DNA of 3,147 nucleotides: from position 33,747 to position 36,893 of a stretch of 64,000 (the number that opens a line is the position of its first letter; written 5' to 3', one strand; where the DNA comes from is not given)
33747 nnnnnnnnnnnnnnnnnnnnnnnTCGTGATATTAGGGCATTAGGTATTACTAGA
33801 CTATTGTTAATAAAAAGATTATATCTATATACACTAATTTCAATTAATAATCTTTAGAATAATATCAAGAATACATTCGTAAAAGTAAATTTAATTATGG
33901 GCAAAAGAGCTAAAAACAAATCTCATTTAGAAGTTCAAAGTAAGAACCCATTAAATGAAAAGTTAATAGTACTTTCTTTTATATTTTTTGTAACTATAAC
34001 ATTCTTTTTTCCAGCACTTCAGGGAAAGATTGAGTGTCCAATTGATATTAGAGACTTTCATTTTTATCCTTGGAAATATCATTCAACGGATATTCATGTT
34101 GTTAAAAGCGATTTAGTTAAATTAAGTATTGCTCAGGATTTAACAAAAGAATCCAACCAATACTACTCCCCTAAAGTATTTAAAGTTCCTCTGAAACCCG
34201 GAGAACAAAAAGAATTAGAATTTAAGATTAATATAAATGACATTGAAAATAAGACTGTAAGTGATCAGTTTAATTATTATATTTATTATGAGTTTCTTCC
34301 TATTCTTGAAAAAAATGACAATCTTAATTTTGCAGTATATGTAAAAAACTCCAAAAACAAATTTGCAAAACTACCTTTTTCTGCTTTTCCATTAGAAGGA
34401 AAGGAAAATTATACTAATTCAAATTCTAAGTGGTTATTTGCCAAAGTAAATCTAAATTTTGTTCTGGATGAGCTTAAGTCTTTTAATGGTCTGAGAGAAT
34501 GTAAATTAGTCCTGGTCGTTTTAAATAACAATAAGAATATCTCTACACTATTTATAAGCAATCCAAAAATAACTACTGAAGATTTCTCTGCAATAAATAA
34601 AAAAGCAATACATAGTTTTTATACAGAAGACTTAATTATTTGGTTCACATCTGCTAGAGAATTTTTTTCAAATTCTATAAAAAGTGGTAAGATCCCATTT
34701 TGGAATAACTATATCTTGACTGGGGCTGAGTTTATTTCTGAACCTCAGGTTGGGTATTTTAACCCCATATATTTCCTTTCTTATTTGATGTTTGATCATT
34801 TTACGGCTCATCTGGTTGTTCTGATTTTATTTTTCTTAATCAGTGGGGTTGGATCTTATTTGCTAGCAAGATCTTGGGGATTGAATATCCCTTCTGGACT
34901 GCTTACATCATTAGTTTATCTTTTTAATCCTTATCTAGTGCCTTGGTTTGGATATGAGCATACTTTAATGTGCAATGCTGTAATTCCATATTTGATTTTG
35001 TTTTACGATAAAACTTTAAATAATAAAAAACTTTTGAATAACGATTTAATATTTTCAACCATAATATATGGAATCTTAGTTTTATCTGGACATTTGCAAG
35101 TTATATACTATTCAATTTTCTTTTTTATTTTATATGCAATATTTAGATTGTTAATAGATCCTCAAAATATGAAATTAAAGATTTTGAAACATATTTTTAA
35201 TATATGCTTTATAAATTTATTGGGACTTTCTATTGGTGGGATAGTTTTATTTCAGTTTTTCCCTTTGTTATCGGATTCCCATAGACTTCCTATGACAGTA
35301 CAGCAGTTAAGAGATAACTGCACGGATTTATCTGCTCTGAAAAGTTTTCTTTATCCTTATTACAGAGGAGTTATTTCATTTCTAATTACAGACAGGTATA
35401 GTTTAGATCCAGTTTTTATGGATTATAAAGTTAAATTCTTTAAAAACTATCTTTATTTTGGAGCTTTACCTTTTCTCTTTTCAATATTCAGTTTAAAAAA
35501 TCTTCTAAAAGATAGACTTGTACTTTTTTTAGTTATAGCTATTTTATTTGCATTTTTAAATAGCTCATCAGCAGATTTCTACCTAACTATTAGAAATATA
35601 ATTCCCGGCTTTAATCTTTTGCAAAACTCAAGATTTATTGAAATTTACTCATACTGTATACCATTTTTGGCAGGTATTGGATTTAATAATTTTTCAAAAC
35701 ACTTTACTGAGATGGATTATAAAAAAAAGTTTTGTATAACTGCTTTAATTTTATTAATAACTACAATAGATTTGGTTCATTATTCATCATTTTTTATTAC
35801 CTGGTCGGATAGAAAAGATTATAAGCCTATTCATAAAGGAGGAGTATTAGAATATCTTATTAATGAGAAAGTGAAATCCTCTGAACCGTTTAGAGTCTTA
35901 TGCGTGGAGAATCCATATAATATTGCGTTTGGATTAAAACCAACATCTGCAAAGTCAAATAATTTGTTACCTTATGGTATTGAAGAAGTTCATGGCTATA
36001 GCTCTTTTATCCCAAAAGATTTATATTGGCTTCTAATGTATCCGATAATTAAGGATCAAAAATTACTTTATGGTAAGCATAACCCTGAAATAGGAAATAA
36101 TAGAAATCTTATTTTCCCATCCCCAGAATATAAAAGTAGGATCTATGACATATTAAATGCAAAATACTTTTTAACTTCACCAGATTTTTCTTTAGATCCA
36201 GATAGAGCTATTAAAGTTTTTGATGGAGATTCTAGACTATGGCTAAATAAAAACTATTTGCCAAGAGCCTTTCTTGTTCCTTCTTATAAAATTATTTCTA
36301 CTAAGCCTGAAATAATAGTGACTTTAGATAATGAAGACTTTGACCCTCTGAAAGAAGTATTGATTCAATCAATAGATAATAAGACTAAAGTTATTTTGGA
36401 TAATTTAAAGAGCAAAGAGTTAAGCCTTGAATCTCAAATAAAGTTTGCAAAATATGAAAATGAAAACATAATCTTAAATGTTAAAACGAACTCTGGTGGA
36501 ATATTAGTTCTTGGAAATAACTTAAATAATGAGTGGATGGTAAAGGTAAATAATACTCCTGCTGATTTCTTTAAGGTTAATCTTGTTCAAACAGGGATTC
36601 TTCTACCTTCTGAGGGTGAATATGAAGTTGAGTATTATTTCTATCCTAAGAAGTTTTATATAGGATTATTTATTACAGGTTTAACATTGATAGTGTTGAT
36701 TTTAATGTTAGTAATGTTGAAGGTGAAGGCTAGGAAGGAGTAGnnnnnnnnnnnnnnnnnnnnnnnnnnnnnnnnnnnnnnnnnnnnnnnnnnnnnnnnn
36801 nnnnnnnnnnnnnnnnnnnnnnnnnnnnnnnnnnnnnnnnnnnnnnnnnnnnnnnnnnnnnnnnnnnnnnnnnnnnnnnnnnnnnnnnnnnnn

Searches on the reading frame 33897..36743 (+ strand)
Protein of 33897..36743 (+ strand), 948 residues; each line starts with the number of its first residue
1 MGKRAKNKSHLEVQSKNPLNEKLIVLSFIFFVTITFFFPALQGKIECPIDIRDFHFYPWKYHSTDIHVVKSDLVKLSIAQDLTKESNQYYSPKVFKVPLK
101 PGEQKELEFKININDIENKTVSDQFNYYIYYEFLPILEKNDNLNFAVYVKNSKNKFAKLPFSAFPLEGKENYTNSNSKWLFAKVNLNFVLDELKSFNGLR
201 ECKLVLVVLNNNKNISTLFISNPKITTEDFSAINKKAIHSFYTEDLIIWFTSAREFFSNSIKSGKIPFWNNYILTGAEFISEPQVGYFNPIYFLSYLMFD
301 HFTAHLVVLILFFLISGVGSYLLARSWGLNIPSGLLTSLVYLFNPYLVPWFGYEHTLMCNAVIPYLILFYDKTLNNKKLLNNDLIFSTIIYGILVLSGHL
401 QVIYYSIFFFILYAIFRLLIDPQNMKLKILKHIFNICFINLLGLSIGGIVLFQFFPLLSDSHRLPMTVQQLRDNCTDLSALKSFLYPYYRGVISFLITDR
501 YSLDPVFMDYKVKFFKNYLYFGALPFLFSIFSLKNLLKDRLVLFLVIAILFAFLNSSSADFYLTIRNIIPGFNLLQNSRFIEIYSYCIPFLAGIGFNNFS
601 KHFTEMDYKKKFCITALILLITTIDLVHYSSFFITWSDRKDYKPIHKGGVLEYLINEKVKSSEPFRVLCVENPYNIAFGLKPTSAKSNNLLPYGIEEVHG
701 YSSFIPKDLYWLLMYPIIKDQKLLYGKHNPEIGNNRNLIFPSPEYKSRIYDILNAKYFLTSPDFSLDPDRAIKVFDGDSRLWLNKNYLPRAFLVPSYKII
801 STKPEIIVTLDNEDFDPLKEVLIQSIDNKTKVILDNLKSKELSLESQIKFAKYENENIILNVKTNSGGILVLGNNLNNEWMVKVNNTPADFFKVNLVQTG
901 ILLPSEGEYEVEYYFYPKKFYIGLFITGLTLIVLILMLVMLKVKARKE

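Call 11: search_protein_families(library=pfam, proteins=[window:33897-36743:+], max_evalue=0.001)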
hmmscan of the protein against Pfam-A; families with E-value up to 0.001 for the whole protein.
window:33897-36743:+ (948 aa): 0 families

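Call 55: search_protein_families(library=ncbifam, proteins=[window:33897-36743:+], max_evalue=0.001)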
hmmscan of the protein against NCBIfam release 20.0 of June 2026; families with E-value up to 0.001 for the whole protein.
window:33897-36743:+ (948 aa): 0 families

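Call 69: search_solved_structures(query=window:33897-36743:+, max_evalue=1)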
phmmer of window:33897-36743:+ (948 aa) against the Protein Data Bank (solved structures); distinct sequences matched with E-value up to 1: 1.
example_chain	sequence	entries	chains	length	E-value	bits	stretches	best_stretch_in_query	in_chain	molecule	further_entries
9fyg_A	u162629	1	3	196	0.26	12.5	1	707-769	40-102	Glycoprotein G1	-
